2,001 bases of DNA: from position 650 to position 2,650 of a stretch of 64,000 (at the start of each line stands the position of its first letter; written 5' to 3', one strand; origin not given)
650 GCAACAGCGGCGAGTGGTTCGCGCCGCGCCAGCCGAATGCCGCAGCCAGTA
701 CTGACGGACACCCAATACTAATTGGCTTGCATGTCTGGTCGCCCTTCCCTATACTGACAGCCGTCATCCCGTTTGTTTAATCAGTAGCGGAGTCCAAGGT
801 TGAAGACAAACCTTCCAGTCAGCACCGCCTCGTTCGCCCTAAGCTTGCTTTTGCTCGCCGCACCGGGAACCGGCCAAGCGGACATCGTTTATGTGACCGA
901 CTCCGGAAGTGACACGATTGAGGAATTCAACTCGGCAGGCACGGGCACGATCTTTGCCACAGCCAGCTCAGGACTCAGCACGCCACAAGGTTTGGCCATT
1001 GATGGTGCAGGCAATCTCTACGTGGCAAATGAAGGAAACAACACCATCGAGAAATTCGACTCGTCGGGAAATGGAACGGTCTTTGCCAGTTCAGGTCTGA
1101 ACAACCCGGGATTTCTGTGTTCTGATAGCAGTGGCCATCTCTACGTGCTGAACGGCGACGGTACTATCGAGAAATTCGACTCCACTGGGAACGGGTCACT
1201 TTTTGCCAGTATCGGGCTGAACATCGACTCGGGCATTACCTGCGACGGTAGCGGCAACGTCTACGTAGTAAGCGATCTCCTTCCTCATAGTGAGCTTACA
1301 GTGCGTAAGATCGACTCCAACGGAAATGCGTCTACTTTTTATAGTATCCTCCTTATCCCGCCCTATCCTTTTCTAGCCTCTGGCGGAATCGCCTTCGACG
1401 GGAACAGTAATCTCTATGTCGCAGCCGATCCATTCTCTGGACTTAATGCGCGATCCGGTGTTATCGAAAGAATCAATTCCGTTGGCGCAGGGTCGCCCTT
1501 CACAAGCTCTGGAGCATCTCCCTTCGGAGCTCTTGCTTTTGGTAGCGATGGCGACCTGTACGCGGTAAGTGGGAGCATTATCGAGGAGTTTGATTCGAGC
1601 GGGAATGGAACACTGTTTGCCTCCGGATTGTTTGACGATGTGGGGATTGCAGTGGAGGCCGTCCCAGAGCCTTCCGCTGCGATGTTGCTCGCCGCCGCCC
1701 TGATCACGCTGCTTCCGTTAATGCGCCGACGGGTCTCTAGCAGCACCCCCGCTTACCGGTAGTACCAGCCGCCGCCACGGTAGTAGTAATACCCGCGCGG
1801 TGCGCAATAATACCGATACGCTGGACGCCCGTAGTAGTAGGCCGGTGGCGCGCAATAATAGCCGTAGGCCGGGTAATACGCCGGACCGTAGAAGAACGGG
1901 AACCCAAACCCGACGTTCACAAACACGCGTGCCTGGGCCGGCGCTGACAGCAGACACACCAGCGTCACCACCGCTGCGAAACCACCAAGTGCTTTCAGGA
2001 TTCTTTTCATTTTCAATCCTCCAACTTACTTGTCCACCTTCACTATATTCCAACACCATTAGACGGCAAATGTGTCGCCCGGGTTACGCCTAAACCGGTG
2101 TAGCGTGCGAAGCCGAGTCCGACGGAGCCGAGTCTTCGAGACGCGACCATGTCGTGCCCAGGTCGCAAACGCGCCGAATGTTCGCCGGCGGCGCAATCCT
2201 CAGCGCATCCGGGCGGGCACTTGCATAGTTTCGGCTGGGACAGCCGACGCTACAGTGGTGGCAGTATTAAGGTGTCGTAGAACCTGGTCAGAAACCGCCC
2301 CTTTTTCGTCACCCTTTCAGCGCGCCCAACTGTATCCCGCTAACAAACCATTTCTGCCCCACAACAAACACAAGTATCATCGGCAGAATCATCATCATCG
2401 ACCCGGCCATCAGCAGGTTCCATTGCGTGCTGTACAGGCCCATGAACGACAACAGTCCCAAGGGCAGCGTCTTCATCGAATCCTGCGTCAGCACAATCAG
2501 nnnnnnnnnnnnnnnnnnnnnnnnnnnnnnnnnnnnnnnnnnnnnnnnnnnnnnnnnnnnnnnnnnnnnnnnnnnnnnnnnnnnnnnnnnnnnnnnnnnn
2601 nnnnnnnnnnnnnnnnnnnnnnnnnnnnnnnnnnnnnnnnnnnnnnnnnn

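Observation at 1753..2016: Tyrosine-saturated small secreted protein with a duplicated YYCAP motif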

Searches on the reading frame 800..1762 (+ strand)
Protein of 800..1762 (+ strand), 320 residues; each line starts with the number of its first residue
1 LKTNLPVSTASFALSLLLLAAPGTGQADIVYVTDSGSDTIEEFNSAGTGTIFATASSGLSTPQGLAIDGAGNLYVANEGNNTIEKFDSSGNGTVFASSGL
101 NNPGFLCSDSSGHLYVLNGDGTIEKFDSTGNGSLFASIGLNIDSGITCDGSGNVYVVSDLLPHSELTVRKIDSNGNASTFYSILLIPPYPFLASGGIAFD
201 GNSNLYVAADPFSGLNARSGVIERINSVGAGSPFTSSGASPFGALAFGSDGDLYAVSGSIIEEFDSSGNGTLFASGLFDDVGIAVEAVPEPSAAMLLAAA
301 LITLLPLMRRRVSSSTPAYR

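Call 3: search_protein_families(library=pfam, proteins=[window:800-1762:+], max_evalue=10)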
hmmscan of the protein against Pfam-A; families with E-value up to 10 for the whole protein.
window:800-1762:+ (320 aa): 11 families
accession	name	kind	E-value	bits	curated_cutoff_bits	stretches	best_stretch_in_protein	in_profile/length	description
PF01436.27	NHL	-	3.8e-10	39.7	20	2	59-86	1-28/28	NHL repeat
PF06739.17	SBBP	-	7.6e-08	32.6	20.5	3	55-76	8-29/38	Beta-propeller repeat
PF08450.18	SGL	-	1.2e-05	25.5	26.3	1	27-92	145-216/246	SMP-30/Gluconolactonase/LRE-like region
PF06977.17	SdiA-regulated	-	5.7e-05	22.9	21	2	58-80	221-243/249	SdiA-regulated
PF25021.1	TEN_NHL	-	0.00025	20.6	27.1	1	41-91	123-171/357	Teneurin NHL domain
PF24684.1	Vgb_lyase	-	0.0036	16.6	50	1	25-157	63-197/290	Virginiamycin B lyase family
PF14517.12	Tachylectin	-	0.027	14.6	29.8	1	66-129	96-158/230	Tachylectin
PF13449.12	Phytase-like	-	0.073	13.4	27.6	1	64-91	72-99/284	Esterase-like activity of phytase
PF13517.12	FG-GAP_3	-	0.17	12.9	26.9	1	23-59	4-39/61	FG-GAP-like repeat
PF00036.39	EF-hand_1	-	0.2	11.7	25.4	0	260-272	5-17/29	EF hand domain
PF07589.16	PEP-CTERM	-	5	7.8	20.7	1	287-311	1-23/24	PEP-CTERM motif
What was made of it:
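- Checked: The NHL repeats are significant (PF01436, E = 3.8e-10, call 3).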

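Call 4: search_protein_families(library=ncbifam, proteins=[window:800-1762:+], max_evalue=10)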
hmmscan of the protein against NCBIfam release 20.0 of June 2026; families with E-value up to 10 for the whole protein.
window:800-1762:+ (320 aa): 11 families
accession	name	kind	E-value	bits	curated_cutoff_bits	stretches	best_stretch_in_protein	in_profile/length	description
NF033206.1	ScyE_fam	subfamily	1.3e-09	38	80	3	55-82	3-30/333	ScyD/ScyE family protein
NF038129.1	PEP_NF038129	equivalog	4.3e-06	26.7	65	1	233-311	112-193/194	NF038129 family PEP-CTERM protein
NF035926.1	scyF_NHL_VPEP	equivalog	4.4e-05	22.8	350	3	27-96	162-237/376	scytonemin biosynthesis PEP-CTERM protein ScyF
NF047494.1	Lepto_SBBP_lipo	equivalog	0.00021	20.1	400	2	123-157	284-322/466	SBBP repeat beta-propeller lipoprotein, LipL53 family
NF038120.1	PEP_CTERM_QFxxD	subfamily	0.0017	18.3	80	1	279-310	186-212/215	NF038120 family PEP-CTERM protein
TIGR03866.1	PQQ_ABC_repeats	subfamily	0.013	14.6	287.3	1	27-88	10-112/310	PQQ-dependent catabolism-associated beta-propeller protein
NF047780.1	LIC12708_fam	subfamily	0.036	12.9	150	1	29-48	68-87/391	LIC_12708 family protein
NF038124.1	PEP_CTERM_TLD_A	exception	0.047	13.2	100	1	284-311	207-234/235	PEP_CTERM-anchored TLD domain-containing protein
NF053768.1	CIS12_fam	equivalog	0.068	11.8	860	1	27-173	55-198/715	CIS12 family contractile injection system protein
TIGR02276.1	beta_rpt_yvtn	repeat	0.23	11.5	27.85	2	30-40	6-16/42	beta-propeller repeat protein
TIGR02595.1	PEP_CTERM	domain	7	7.7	16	1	288-311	1-23/24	PEP-CTERM sorting domain-containing protein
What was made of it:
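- Checked: The PEP-CTERM tail of the neighbour (VPEP + hydrophobic stretch + RRR) is visible by eye but is below the HMM thresholds (E = 5-7, calls 3, 4).
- Tried and rejected: Pfam and NCBIfam scans of the small protein gave nothing (calls 3, 4).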

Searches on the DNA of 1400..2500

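Call 36: search_rna_families(source=window, start=1400, end=2500, threshold=evalue, max_evalue=1)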
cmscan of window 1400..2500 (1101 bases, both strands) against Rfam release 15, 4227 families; matches with E-value up to 1: 1.
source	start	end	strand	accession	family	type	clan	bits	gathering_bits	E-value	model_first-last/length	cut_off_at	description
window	2286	2330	-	RF01152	sR1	Gene; snRNA; snoRNA; CD-box;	-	14.9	45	0.41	14-57/57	no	Small nucleolar RNA sR1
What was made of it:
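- Tried and rejected: Rfam on 1400-2500 gave nothing meaningful (call 36).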

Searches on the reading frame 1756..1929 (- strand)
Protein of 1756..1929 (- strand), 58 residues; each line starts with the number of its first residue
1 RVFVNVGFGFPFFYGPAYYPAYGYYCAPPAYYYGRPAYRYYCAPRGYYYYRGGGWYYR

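Call 37: search_solved_structures(query=window:1756-1929:-, max_evalue=10, show_alignments=2)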
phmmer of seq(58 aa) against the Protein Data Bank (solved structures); distinct sequences matched with E-value up to 10: 2.
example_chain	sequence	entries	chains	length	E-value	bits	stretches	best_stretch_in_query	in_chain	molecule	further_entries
5xeb_A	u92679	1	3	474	0.18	15.8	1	19-52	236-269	Envelope glycoprotein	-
7xym_A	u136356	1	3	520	0.19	15.7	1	19-52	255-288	Envelope glycoprotein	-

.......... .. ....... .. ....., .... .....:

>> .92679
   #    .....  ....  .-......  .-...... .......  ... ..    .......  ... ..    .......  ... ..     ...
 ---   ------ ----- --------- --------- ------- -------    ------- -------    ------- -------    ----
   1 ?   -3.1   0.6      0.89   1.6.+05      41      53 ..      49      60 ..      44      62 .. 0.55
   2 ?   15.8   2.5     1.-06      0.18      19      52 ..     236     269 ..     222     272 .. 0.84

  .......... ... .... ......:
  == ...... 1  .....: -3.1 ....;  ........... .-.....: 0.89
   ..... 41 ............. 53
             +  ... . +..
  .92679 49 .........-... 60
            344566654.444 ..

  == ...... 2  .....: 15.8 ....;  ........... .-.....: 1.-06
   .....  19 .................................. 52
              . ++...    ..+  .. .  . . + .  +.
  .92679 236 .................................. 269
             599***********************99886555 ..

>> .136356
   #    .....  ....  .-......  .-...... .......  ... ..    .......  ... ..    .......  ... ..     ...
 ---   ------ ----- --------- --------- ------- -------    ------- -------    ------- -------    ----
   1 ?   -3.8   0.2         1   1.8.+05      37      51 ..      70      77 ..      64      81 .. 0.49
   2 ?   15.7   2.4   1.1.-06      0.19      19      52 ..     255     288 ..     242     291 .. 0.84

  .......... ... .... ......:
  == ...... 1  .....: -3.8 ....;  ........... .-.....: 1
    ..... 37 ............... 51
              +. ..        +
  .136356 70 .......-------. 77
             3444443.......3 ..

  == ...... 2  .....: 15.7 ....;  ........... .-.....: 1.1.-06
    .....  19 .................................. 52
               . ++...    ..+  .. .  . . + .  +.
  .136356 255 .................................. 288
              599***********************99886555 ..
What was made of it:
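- No Pfam, NCBIfam or PDB relative (calls 3, 4, 37).
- Tried and rejected: The PDB sequence search gave only a chance 16-bit match to a viral glycoprotein (call 37).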
